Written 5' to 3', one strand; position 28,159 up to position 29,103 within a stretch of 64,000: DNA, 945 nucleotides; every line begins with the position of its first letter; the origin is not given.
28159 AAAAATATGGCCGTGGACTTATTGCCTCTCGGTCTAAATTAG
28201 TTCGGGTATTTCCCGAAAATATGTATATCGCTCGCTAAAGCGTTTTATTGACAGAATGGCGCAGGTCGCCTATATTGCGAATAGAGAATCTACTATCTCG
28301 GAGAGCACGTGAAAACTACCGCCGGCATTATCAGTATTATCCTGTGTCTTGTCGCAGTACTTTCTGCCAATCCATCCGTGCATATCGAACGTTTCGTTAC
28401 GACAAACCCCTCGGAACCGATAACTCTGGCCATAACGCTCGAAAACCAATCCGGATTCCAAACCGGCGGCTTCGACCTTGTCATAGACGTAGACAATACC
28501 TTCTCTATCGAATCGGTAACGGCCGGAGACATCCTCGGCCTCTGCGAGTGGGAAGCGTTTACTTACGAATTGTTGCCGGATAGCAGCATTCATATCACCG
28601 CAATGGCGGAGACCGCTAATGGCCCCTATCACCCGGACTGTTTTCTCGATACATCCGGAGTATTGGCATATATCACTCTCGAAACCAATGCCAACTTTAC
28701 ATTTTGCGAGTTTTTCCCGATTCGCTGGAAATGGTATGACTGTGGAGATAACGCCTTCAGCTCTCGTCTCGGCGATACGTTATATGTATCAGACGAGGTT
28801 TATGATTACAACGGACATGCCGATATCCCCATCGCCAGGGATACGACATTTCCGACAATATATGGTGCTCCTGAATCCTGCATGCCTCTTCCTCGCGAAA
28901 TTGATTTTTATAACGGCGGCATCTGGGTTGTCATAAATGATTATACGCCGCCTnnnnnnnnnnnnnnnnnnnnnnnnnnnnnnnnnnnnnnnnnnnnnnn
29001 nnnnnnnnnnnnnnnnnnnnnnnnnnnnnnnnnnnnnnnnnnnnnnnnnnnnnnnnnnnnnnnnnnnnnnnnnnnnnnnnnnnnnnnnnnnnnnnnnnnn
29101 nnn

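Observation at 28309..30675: Six tandem HYR domains with a C-terminal dockerin in a bacterial secreted protein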

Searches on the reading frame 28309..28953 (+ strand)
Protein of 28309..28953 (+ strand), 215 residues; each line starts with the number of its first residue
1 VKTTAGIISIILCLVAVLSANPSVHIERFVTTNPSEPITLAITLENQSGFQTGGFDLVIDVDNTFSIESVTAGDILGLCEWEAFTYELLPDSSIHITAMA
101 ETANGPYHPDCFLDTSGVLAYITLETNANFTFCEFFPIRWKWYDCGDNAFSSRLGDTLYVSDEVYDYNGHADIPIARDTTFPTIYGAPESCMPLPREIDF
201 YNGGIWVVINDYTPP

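Call 5: search_protein_families(library=pfam, proteins=[window:28309-28953:+], max_evalue=10)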
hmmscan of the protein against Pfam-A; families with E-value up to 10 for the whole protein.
seq(215 aa): 1 family
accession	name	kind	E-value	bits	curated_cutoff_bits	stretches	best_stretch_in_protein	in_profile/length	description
PF00963.24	Cohesin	-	0.07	13.8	24.1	1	30-126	8-101/139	Cohesin domain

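Call 10: find_homologous_proteins(query=window:28369-28953:+, max_evalue=0.001)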
Query seq(195 aa): 42 candidates shared short words with the query, none scored E <= 0.001.

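Call 18: search_protein_representatives(protein=window:28369-28953:+)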
Query: 195 residues. Proteins with E-value up to 0.001 (for the whole library): 851; up to 1e-10: 486; up to 1e-30: 52. The best 150 are listed.
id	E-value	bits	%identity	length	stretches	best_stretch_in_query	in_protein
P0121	5.6e-94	330.3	42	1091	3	3-189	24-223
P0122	4.3e-87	307.8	41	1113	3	16-191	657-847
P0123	7.8e-82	290.6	38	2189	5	20-188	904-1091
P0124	9.6e-64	231.5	34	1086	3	6-184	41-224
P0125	8.2e-63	228.5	42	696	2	26-187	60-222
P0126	3.8e-59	216.5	42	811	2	27-191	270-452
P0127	8.8e-57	208.8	41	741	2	4-187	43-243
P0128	1.3e-54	201.6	38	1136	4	14-188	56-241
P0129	2.2e-51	191.1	37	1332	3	12-187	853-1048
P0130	4.5e-50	186.8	43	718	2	18-172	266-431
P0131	7.7e-50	186.1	44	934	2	21-191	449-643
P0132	1.5e-49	185.1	48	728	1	3-193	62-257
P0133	2.3e-47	178.0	47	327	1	18-195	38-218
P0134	5.3e-47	176.8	36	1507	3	21-187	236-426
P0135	7.0e-47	176.4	42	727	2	17-185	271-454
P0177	3.0e-28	115.6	50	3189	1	24-191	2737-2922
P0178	5.1e-28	114.8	47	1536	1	20-191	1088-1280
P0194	1.5e-24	103.5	46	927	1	26-191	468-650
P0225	6.1e-22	95.0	46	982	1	20-189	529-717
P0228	8.8e-22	94.4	46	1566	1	30-191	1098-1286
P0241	3.0e-21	92.7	46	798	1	22-173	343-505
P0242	3.1e-21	92.6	50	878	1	31-185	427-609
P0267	5.9e-20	88.5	46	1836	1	24-191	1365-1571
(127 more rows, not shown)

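Call 19: search_solved_structures(query=A1, max_evalue=10, show_alignments=2)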
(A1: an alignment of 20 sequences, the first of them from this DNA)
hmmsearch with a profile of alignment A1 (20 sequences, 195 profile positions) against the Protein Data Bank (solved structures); distinct sequences matched with E-value up to 10: 41.
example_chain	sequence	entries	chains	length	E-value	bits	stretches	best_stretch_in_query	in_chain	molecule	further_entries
1g1k_A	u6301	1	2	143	0.0025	20.4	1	11-62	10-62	SCAFFOLDING PROTEIN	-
2vn5_A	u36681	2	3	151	0.0035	20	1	11-62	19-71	SCAFFOLDING PROTEIN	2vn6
4ums_A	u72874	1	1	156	0.0036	19.9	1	7-114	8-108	CELLULOSOMAL ANCHORING SCAFFOLDIN B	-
2xdh_A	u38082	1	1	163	0.066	15.8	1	13-83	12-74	COHESIN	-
3ul4_A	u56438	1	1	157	0.083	15.5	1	11-76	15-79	Cellulosome-anchoring protein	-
7e2c_J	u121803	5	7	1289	0.39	13.3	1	8-47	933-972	Trafficking protein particle complex II-specific subunit 120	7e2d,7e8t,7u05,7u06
7e8s_J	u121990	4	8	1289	0.39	13.3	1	8-47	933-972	Trafficking protein particle complex II-specific subunit 120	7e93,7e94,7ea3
8ri6_A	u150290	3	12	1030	0.86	12.2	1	136-168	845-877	Beta-galactosidase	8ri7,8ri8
28yo_A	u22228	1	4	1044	0.88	12.1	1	136-168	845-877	Beta-galactosidase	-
43ls_A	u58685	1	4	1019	0.88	12.1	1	136-168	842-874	Beta-galactosidase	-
1f4a_A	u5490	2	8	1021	0.88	12.1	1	136-168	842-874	BETA-GALACTOSIDASE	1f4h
9hki_A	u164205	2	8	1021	0.88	12.1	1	136-168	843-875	Beta-galactosidase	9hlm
5a1a_A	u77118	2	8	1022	0.88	12.1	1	136-168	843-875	BETA-GALACTOSIDASE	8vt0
3dyo_A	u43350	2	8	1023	0.88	12.1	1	136-168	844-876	Beta-galactosidase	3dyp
1jz2_A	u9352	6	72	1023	0.88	12.1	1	136-168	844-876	Beta-Galactosidase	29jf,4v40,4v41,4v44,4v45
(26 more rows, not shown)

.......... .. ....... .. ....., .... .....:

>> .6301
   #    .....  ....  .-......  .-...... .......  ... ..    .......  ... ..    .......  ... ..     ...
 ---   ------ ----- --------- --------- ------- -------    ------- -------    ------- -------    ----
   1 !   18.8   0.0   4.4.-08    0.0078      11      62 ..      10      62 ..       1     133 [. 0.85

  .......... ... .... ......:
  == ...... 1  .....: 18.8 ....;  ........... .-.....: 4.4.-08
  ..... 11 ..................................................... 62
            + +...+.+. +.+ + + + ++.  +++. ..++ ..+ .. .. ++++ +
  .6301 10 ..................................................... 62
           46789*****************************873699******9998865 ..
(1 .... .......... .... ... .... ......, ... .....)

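Call 20: search_protein_families(library=pfam, alignment_id=A1, max_evalue=1)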
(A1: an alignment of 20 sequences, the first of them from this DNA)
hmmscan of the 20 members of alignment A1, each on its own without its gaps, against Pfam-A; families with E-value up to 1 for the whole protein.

A. member 1, seq(192 aa): 1 family
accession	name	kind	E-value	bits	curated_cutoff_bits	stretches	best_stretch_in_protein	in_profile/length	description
PF00963.24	Cohesin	-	0.056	14.1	24.1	1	10-106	8-101/139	Cohesin domain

B. families by the number of members that match (of 20 scanned): 3 families
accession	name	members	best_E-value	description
PF00963.24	Cohesin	15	8.8e-09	Cohesin domain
PF21461.3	HL_N-beta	1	0.004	Hyaluronate lyase, N-terminal beta-sheet domain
PF17572.7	DUF5478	1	0.12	Family of unknown function (DUF5478)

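Call 24: predict_structure(alignment_id=A1)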
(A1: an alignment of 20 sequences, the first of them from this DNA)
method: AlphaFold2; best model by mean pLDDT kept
length: 192 residues; sequences in the alignment: 20
mean_pLDDT: 88.3   pTM: 0.87
mean pLDDT of the five models: 88.3, 86.4, 72.8, 66.8, 64.8
residues with pLDDT >= 90: 117; 70-90: 60; 50-70: 15; < 50: 0
segments of 3 or more residues with pLDDT < 50: none
pLDDT, mean of each block of 10 residues (from residue 1): 94 83 89 92 92 82 89 91 62 81 88 91 95 87 94 95 95 94 90 59
secondary structure, 60 per line:
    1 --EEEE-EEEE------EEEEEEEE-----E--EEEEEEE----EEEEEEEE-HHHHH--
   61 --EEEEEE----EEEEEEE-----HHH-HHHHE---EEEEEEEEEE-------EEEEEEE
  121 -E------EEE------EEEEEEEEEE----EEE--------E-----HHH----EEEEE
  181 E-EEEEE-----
elements in order: E3-6 E8-11 E18-25 E34-40 E45-52 H54-58 E63-68 E73-79 H89-92 E97-106 E114-120 E129-131 E138-147 E152-154 E176-181 E183-187

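Call 27: fold_search(model_id=the predicted structure, library=pdb)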
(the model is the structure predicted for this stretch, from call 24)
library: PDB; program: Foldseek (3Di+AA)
matches with E <= 10: 1823; with E <= 0.001: 68
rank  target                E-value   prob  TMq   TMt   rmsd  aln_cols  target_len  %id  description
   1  4dh2_A                5.3e-09  1.00  0.61  0.73   4.6       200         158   13  Crystal structure of Coh-OlpC(Cthe_0452)-Doc435(Cthe_0435) complex: A novel type I Cohesin-Dockerin complex from Clost (released 2012-11-28)
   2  4ums                  1.8e-08  1.00  0.61  0.74   6.8       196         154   15  The crystal structure of the seventh ScaB type I cohesin from Pseudobacteroides cellulosolvens (released 2015-05-06)
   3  4dh2_C                2.0e-08  1.00  0.61  0.74   4.3       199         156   12  Crystal structure of Coh-OlpC(Cthe_0452)-Doc435(Cthe_0435) complex: A novel type I Cohesin-Dockerin complex from Clost (released 2012-11-28)
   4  2xdh                  2.4e-08  1.00  0.59  0.80   4.6       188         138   11  Non-cellulosomal cohesin from the hyperthermophilic archaeon Archaeoglobus fulgidus (released 2010-05-26)
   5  1g1k_A                4.6e-08  1.00  0.63  0.83   4.2       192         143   14  COHESIN MODULE FROM THE CELLULOSOME OF CLOSTRIDIUM CELLULOLYTICUM (released 2000-11-22)
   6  3ul4_A                4.6e-08  1.00  0.62  0.82   4.9       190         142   17  Crystal structure of Coh-OlpA(Cthe_3080)-Doc918(Cthe_0918) complex: A novel type I Cohesin-Dockerin complex from Clost (released 2012-11-28)
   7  6kgc_A                4.6e-08  1.00  0.59  0.76   5.1       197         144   15  Crystal structure of CaDoc0917(R49D)-CaCohA2 complex at pH 5.4 (released 2020-07-08)
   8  2vn5_C                5.4e-08  1.00  0.59  0.76   5.2       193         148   14  The Clostridium cellulolyticum dockerin displays a dual binding mode for its cohesin partner (released 2008-05-20)
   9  6kgf_C                5.7e-08  1.00  0.56  0.71   5.4       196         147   16  Crystal structure of CaDoc0917(R16D)-CaCohA2 complex at pH 8.2 (released 2020-07-08)
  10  6kge_A                7.1e-08  1.00  0.57  0.76   5.3       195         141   16  Crystal structure of CaDoc0917(R16D)-CaCohA2 complex at pH 5.5 (released 2020-07-08)
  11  2zf9_B                8.7e-08  1.00  0.58  0.62   5.1       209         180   13  Crystal structure of a type III cohesin module from the cellulosomal ScaE cell-surface anchoring scaffoldin of Ruminoc (released 2008-12-30)
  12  6kgf_A                1.1e-07  1.00  0.58  0.76   3.6       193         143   16  Crystal structure of CaDoc0917(R16D)-CaCohA2 complex at pH 8.2 (released 2020-07-08)
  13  4fl4_C                1.3e-07  1.00  0.54  0.36   7.1       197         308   17  Scaffoldin conformation and dynamics revealed by a ternary complex from the Clostridium thermocellum cellulosome (released 2012-06-27)
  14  5lxv_C                1.4e-07  1.00  0.59  0.65   8.9       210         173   12  Crystal structure of Ruminococcus flavefaciens scaffoldin C cohesin in complex with a dockerin from an uncharacterized (released 2016-10-19)
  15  4uyq_A                1.5e-07  1.00  0.61  0.80   7.2       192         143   14  High resolution structure of the third cohesin ScaC in complex with the ScaB dockerin with a mutation in the C-termina (released 2015-04-15)
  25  4uyp_C                4.2e-07  1.00  0.61  0.79   7.4       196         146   14  High resolution structure of the third cohesin ScaC in complex with the ScaB dockerin with a mutation in the N-termina (released 2015-04-15)
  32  4uyp_A                1.8e-06  1.00  0.58  0.76   7.4       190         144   13  High resolution structure of the third cohesin ScaC in complex with the ScaB dockerin with a mutation in the N-termina (released 2015-04-15)
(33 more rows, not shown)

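Call 29: find_related_loci(query=A1, collection=genome_contigs, flank=10000)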
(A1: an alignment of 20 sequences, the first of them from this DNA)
Query A1 (192 aa) in genome_contigs; peptide patterns used: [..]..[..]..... (x = any residue, [..] = any of these).
213 stretches matched a pattern; 210 encode a relative of the query (tblastn E <= 1e-3); the best 80 are kept; 80 distinct loci.
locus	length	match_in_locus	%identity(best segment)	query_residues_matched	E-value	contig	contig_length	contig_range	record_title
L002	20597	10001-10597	44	1-191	6e-53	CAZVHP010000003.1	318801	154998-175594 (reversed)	MAG TPA_asm: uncultured Ignavibacteriales bacterium isolate SRP241341_co1_208 genome assembly, contig: NODE_16_length_31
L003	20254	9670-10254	45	3-191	1e-52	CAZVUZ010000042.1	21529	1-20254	MAG TPA_asm: uncultured Ignavibacteriales bacterium isolate binchicken_co42_518 genome assembly, contig: NODE_3014_lengt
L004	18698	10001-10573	43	3-191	3e-52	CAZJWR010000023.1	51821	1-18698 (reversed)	MAG TPA_asm: uncultured Ignavibacteriales bacterium isolate SRP214966_co4_518 genome assembly, contig: NODE_356_length_5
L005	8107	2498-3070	46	2-191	7e-52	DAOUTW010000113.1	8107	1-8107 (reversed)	MAG TPA_asm: Candidatus Zixiibacteriota bacterium isolate CSMAG_807 CSMAG_807_k141_783358_length_8107_cov_11.9672, whole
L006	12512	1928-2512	44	3-191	1e-50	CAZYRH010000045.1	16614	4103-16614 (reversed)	MAG TPA_asm: uncultured Ignavibacteriales bacterium isolate binchicken_co100_268 genome assembly, contig: NODE_5405_leng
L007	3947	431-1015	42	1-187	4e-49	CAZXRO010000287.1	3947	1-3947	MAG TPA_asm: uncultured Ignavibacteriales bacterium isolate SRP332253_co2_61 genome assembly, contig: NODE_26151_length_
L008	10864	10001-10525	47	20-191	3e-49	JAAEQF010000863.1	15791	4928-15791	MAG: FCB group bacterium isolate Gpa_11 GpaG_CONTIG4989325, whole genome shotgun sequence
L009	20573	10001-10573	47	2-191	5e-49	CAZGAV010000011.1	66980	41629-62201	MAG TPA_asm: uncultured Ignavibacteriales bacterium isolate binchicken_co150_3 genome assembly, contig: NODE_755_length_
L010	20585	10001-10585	43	4-192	1e-47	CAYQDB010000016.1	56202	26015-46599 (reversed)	MAG TPA_asm: uncultured Ignavibacteriales bacterium isolate binchicken_co34_486 genome assembly, contig: NODE_702_length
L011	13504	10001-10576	41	1-188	2e-46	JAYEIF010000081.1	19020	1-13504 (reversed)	MAG: Candidatus Zixiibacteriota bacterium isolate MAG198 MAG198_81, whole genome shotgun sequence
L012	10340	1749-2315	42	4-188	3e-46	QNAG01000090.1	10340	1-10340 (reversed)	MAG: Candidatus Zixiibacteriota bacterium isolate B120_G9 B120_Guay9_scaffold_07871, whole genome shotgun sequence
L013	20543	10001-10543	42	18-191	5e-46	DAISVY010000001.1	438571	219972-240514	MAG TPA_asm: Candidatus Zixiibacteriota bacterium isolate CTOTU1804 NODE_2_length_438571_cov_16.542473, whole genome sho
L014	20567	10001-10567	43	3-185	5e-46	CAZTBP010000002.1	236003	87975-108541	MAG TPA_asm: uncultured Ignavibacteriales bacterium isolate binchicken_co17_316 genome assembly, contig: NODE_71_length_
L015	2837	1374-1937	41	3-185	1e-45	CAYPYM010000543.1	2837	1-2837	MAG TPA_asm: uncultured Ignavibacteriales bacterium isolate binchicken_co151_82 genome assembly, contig: NODE_81517_leng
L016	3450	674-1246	39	5-187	9e-45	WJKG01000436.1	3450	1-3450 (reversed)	MAG: candidate division GN15 bacterium isolate Bin_210 k141_4461013, whole genome shotgun sequence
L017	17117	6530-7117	40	3-191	1e-43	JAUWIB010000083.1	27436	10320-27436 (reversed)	MAG: bacterium isolate CSMAG_2283 CSMAG_2283_k141_403507_length_27436_cov_11.9823, whole genome shotgun sequence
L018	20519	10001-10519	47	18-191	1e-43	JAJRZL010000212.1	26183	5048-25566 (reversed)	MAG: Candidatus Zixiibacteriota bacterium isolate Dive96_bin4.195 k141_3017773, whole genome shotgun sequence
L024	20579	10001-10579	37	3-191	3e-40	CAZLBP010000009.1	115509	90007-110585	MAG TPA_asm: uncultured Ignavibacteriales bacterium isolate SRP141376_co3_222 genome assembly, contig: NODE_259_length_1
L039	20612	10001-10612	38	4-191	1e-33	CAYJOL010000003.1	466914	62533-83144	MAG TPA_asm: uncultured Ignavibacteriales bacterium isolate ERP124720_co1_93 genome assembly, contig: NODE_19_length_466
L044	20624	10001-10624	37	3-188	4e-32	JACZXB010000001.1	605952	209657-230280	MAG: Candidatus Zixiibacteriota bacterium isolate B22T1B11 B22T1B11_NODE1, whole genome shotgun sequence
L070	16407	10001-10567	38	23-191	2e-28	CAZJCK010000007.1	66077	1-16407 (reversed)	MAG TPA_asm: uncultured Ignavibacteriales bacterium isolate SRP141376_co4_224 genome assembly, contig: NODE_748_length_6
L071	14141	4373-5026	33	1-191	4e-28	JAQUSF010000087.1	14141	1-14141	MAG: Candidatus Zixiibacteriota bacterium isolate STD1_90 NODE_10923_length_14141_cov_3.688597_Sandtown_D1, whole genome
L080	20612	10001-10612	33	16-191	1e-27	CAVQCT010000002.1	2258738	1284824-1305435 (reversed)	MAG: uncultured candidate division Zixibacteria bacterium isolate MFD02416.bin.1.319 genome assembly, contig: contig_146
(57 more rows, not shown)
